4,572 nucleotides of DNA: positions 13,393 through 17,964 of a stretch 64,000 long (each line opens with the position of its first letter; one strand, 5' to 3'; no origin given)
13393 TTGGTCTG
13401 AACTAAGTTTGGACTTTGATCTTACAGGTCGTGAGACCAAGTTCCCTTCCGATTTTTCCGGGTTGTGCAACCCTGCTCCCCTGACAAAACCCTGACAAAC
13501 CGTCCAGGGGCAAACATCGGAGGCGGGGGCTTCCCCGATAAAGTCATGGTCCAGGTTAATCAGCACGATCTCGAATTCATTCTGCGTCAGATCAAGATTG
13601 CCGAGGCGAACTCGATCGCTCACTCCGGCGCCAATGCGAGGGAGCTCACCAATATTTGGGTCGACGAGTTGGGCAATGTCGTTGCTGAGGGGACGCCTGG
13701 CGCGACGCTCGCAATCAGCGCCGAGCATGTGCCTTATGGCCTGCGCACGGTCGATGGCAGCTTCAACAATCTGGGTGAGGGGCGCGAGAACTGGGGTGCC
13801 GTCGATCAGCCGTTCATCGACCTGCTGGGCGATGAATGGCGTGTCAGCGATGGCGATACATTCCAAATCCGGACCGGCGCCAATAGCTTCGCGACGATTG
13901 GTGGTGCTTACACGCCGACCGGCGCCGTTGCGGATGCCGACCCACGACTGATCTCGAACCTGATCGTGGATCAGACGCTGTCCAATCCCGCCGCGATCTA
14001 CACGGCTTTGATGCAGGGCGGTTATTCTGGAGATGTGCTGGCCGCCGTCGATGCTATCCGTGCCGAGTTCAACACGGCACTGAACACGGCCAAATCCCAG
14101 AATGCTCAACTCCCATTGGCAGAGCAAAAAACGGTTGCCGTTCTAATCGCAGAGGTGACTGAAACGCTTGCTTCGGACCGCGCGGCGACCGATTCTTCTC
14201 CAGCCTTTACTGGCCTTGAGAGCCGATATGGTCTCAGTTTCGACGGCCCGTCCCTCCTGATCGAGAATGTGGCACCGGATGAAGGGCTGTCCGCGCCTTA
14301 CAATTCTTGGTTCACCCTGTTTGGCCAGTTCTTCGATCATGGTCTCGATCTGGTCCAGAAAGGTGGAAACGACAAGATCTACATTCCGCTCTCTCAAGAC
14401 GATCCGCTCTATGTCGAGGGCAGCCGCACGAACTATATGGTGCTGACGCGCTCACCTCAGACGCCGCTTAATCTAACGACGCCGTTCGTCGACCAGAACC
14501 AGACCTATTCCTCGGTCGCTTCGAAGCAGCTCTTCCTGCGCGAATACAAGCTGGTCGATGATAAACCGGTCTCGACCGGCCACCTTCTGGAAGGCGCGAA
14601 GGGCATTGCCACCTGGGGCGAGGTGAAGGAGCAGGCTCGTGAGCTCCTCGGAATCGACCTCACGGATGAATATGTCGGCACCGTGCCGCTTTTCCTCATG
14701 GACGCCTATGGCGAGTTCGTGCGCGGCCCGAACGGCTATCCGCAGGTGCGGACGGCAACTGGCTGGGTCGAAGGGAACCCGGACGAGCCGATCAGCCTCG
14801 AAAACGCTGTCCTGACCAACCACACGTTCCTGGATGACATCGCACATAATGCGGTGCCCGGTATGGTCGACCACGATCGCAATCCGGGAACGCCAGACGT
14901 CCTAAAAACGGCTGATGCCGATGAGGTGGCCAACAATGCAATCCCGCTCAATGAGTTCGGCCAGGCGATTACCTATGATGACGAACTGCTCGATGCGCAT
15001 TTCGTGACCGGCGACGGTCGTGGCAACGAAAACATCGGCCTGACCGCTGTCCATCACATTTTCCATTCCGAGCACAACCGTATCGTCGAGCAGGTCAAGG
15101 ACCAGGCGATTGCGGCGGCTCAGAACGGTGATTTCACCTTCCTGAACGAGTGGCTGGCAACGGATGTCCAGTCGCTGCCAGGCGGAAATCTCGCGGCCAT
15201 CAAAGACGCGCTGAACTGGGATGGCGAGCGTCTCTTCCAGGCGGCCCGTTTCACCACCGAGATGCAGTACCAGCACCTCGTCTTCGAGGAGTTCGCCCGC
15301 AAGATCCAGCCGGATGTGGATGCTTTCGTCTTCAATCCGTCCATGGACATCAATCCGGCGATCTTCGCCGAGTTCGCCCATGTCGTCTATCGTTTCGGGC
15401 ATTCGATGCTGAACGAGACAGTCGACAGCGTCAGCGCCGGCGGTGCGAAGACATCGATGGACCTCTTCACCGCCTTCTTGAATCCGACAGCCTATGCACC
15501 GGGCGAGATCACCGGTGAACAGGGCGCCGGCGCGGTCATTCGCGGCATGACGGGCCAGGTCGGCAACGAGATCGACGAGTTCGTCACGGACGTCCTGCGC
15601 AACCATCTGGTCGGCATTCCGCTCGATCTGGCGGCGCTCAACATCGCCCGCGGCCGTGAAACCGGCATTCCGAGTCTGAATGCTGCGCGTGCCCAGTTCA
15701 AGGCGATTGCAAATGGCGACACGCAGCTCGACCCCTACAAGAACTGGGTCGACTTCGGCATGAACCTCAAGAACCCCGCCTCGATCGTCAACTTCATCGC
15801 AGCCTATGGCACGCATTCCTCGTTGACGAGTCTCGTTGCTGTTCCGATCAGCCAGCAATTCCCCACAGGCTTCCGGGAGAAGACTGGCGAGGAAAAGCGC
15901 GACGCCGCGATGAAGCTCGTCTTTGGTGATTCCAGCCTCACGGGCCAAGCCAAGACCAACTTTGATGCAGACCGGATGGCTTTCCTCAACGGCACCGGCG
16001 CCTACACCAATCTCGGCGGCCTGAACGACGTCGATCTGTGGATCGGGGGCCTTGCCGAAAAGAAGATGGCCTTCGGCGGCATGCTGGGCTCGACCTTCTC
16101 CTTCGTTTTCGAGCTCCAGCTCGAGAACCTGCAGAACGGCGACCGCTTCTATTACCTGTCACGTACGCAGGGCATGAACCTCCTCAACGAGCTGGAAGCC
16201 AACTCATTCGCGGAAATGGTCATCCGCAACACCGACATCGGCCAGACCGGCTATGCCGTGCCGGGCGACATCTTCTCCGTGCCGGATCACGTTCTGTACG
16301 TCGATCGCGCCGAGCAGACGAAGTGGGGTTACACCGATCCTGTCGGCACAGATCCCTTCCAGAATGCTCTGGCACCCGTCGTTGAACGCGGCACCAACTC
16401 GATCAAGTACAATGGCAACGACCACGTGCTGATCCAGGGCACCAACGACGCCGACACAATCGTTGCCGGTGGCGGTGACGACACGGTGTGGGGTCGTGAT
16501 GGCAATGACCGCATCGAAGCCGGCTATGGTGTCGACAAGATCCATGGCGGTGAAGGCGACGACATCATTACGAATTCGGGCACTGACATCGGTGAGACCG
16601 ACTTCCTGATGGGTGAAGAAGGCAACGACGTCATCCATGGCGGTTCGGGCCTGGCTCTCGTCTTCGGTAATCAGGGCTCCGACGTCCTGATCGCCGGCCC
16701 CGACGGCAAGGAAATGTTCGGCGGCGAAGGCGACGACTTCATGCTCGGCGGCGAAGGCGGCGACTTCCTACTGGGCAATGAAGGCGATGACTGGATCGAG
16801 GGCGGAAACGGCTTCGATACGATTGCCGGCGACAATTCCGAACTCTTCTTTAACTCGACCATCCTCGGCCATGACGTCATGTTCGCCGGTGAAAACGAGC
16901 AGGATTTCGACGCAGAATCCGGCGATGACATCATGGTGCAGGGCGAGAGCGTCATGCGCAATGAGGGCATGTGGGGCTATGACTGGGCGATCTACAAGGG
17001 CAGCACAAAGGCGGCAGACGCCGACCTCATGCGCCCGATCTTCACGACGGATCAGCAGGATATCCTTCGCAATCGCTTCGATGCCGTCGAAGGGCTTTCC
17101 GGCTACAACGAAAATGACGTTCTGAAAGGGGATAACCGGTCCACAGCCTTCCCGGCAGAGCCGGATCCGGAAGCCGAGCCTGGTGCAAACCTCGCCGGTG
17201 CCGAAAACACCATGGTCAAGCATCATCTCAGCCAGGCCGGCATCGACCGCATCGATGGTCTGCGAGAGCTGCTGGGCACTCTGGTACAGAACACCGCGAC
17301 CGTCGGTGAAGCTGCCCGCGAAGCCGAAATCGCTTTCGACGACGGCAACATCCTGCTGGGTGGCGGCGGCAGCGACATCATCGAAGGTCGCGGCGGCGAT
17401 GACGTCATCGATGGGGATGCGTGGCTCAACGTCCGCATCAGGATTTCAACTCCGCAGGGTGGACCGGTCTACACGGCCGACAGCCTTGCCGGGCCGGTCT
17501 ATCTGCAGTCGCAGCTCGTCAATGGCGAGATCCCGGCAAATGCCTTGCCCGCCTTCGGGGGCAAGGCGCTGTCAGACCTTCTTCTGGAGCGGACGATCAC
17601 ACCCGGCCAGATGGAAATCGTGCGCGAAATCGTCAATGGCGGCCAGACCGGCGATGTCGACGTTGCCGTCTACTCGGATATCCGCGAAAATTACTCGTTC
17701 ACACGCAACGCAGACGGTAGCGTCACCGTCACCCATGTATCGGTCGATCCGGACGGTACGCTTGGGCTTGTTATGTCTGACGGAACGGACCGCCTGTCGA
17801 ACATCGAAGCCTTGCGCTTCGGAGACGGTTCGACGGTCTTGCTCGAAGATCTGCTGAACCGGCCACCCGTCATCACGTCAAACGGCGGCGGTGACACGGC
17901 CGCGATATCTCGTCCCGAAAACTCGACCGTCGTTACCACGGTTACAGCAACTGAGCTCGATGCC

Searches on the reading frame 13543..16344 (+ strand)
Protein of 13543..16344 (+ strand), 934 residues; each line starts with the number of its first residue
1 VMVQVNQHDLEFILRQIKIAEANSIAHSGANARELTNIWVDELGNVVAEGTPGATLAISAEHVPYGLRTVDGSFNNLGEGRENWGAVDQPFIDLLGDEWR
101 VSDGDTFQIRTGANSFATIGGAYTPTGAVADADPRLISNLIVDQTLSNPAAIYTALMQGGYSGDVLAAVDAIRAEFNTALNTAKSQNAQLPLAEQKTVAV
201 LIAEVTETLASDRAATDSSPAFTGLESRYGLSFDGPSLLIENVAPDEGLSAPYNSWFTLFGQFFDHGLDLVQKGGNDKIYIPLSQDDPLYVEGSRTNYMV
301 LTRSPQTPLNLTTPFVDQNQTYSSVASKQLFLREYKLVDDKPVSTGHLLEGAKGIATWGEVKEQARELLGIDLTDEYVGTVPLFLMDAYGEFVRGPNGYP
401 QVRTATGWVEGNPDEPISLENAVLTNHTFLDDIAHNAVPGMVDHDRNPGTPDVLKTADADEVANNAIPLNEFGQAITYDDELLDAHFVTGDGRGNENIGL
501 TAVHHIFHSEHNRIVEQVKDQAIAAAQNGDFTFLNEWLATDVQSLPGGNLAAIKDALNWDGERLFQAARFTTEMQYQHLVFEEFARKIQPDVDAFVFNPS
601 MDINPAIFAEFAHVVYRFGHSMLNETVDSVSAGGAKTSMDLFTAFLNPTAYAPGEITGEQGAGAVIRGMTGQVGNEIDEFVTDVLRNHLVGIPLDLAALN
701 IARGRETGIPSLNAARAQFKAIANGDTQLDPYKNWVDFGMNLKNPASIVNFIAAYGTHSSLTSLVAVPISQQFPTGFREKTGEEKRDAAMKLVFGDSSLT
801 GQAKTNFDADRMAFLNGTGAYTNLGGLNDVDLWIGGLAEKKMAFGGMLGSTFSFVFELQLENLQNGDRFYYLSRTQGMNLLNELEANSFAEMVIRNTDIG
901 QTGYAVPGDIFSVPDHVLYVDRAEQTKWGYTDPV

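Call 29: find_related_loci(query=A1, collection=genome_contigs, flank=10000)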
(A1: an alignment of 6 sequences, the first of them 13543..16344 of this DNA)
Query A1 (934 aa) in genome_contigs; peptide patterns used: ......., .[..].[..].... (x = any residue, [..] = any of these).
599 stretches matched a pattern (row limit reached: there are more); 578 encode a relative of the query (tblastn E <= 1e-3); the best 80 are kept; 80 distinct loci.
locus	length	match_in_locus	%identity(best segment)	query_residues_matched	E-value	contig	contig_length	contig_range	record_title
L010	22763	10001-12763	88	1-934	0e+0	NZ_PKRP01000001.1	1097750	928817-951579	Rhizobium sp. TH135 NODE_1_length_1097750_cov_404.471520, whole genome shotgun sequence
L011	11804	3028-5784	88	2-933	0e+0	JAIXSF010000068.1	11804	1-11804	MAG: Rhizobiaceae bacterium isolate C4_MAG_00090 pond_C4_MAG_00090_000000000219, whole genome shotgun sequence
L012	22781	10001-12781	80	2-933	0e+0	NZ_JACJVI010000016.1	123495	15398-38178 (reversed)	Rhizobium sp. AQ_MP scaffold_16, whole genome shotgun sequence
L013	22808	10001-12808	77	2-934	0e+0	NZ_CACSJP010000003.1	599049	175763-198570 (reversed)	Rhizobium sp. 18065 isolate 18065_Rhizobium2_Ancestor_Tube, whole genome shotgun sequence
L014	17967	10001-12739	78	2-934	0e+0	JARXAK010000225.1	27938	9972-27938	MAG: Rhizobium sp. isolate D19.bin.14 k141_72060, whole genome shotgun sequence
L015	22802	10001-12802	76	1-934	0e+0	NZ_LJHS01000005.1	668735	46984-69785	Rhizobium sp. AAP43 AAP43_Contigs_5, whole genome shotgun sequence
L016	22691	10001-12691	84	2-934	0e+0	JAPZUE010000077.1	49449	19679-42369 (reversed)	MAG: Rhizobium sp. isolate LE19-388.1D c_000000001456, whole genome shotgun sequence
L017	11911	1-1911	81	279-934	0e+0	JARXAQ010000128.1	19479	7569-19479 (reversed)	MAG: Rhizobium sp. isolate B02.bin.8 k141_347355, whole genome shotgun sequence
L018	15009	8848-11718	58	2-934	0e+0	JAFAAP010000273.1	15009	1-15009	MAG: Proteobacteria bacterium isolate OH_PFB_89 k127_1336887, whole genome shotgun sequence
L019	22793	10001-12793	59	2-933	0e+0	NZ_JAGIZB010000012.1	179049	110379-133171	Pararoseomonas baculiformis strain SSH11 contig12, whole genome shotgun sequence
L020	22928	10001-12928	57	2-934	0e+0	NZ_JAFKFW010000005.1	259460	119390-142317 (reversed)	MAG: Bosea sp. (in: a-proteobacteria) isolate SCN18_25_8_15_R2_B_66_16_A SCN18_25_8_15_R2_B_scaffold_91, whole genome sh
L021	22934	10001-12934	58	2-934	0e+0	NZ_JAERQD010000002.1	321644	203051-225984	Microvirga zambiensis WSM3693 NODE_2_length_321644_cov_29.654859, whole genome shotgun sequence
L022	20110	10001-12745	58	2-933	0e+0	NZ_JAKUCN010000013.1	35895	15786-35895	Microvirga solisilvae strain sex2 contig13, whole genome shotgun sequence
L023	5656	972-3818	57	2-934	0e+0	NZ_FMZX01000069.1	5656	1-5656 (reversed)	Belnapia rosea strain CPCC 100156, whole genome shotgun sequence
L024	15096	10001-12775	56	1-934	0e+0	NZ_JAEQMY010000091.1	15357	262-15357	Microvirga aerilata strain 5420S-16 NODE_91_length_15357_cov_39.311976, whole genome shotgun sequence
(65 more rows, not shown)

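Call 57: search_solved_structures(query=window:13543-16344:+, max_evalue=0.001, show_alignments=1)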
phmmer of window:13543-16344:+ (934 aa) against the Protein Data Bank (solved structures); distinct sequences matched with E-value up to 0.001: 24.
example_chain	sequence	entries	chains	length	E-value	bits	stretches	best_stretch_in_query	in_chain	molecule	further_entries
8s6c_A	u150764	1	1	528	8.4e-34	120.2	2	561-719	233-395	Lactoperoxidase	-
6erc_A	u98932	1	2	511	8.5e-25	90.4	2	558-719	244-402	Peroxinectin A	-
8ogi_B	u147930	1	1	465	1.4e-14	56.6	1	558-717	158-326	Eosinophil peroxidase heavy chain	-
1cxp_C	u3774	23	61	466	5.4e-12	48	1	558-716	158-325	MYELOPEROXIDASE | Myeloperoxidase heavy chain | Isoform H14 of Myeloperoxidase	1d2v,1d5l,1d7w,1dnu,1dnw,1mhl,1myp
3f9p_C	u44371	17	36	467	5.5e-12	48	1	558-716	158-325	Myeloperoxidase | MYELOPEROXIDASE HEAVY CHAIN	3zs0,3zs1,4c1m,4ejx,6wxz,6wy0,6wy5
5qj2_B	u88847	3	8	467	5.5e-12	48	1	558-716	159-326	Myeloperoxidase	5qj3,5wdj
7qzr_D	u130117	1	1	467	5.5e-12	48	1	558-716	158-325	Myeloperoxidase heavy chain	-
2o86_A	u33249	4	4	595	7.9e-12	47.5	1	558-717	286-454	Lactoperoxidase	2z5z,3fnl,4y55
2ikc_A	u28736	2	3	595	9.1e-12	47.3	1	558-716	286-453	milk lactoperoxidase | Lactoperoxidase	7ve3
6l2j_A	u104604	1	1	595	1.1e-11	47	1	558-716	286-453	Lactoperoxidase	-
6ky7_A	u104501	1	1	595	1.1e-11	47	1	558-716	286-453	Lactoperoxidase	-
2e9e_A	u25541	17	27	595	1.2e-11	47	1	558-716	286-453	Lactoperoxidase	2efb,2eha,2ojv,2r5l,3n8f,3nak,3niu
6lf7_A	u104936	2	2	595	1.2e-11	46.8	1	558-716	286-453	Lactoperoxidase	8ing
6azp_A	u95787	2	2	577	1.3e-11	46.8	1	558-716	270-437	Myeloperoxidase | Myeloperoxidase light chain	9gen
5uzu_A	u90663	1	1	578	1.3e-11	46.8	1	558-716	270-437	Myeloperoxidase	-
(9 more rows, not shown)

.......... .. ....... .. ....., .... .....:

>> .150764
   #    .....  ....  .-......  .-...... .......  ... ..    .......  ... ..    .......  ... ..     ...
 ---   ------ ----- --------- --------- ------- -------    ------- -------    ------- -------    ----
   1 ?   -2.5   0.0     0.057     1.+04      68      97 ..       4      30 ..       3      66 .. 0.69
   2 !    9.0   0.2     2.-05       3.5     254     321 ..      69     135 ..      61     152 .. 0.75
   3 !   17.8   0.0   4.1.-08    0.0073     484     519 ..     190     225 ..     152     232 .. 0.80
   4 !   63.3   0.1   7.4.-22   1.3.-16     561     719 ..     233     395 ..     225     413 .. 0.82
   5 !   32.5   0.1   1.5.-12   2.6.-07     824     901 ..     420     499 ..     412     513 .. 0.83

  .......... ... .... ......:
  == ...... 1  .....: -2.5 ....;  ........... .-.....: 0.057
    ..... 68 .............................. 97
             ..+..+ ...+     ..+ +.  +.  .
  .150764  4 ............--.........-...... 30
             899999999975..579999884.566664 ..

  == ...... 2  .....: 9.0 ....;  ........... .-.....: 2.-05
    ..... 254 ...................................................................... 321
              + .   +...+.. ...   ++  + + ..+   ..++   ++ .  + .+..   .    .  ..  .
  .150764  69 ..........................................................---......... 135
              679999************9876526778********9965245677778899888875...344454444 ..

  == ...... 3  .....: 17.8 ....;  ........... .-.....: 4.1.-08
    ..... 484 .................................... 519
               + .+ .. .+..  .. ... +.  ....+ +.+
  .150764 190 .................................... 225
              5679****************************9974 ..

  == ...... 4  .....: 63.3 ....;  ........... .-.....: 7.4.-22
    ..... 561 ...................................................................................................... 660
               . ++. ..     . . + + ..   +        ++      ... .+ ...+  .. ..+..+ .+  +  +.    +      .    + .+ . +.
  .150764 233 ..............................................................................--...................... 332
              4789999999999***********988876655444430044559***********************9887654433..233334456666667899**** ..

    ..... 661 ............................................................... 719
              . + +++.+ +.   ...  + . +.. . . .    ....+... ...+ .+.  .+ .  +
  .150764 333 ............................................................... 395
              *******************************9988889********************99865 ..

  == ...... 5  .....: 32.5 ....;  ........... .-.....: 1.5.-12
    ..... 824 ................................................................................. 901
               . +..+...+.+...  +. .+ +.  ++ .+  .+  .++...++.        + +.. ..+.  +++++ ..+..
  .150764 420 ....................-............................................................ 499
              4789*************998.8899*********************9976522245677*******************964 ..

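Call 63: search_protein_families(library=pfam, proteins=[window:13543-16344:+], max_evalue=0.05)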
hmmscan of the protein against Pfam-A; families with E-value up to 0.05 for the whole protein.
window:13543-16344:+ (934 aa): 1 family
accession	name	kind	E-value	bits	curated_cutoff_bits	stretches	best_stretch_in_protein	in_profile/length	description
PF03098.20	An_peroxidase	-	3.6e-63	214.4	25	3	483-777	206-465/530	Animal haem peroxidase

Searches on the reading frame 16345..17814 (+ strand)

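Call 63: search_protein_families(library=pfam, proteins=[window:16345-17814:+], max_evalue=0.05)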
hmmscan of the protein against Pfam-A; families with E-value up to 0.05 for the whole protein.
window:16345-17814:+ (490 aa): 1 family
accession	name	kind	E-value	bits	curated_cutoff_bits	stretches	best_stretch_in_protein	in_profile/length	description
PF00353.25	HemolysinCabind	-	2.7e-20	72.4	23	5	125-160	1-36/36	RTX calcium-binding nonapeptide repeat (4 copies)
